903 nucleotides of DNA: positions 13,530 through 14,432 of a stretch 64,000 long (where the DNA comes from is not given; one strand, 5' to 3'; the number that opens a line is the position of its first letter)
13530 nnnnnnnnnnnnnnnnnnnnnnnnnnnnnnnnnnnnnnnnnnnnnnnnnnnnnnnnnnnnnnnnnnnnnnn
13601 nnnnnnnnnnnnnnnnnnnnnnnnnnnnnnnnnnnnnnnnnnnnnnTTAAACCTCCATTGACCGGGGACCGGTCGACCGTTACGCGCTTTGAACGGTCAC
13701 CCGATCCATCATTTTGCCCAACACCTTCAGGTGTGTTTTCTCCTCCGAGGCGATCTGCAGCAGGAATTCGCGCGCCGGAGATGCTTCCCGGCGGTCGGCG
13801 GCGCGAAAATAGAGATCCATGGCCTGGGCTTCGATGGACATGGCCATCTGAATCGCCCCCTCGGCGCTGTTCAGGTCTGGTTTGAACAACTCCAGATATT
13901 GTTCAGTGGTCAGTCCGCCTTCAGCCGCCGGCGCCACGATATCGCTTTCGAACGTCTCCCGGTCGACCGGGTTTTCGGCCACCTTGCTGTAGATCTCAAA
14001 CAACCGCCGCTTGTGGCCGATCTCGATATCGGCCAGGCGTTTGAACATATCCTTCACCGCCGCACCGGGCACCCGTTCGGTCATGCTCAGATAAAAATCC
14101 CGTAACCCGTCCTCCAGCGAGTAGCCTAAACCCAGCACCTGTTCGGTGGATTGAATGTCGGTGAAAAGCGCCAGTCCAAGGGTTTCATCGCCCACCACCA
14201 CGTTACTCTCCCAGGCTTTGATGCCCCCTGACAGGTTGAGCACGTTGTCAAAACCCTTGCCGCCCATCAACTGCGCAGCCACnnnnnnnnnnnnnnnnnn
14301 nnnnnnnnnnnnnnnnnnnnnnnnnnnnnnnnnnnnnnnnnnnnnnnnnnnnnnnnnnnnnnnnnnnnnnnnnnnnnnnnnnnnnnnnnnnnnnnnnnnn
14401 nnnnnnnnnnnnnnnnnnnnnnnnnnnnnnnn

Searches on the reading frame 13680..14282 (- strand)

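Call 21: search_protein_families(library=pfam, proteins=[window:13680-14282:-], max_evalue=0.00001)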
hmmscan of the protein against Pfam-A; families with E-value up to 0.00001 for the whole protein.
window:13680-14282:- (200 aa): 1 family
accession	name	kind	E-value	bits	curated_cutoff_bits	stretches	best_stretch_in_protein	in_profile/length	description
PF02915.23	Rubrerythrin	-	9.3e-12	45.9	22.8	1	49-191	2-136/137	Rubrerythrin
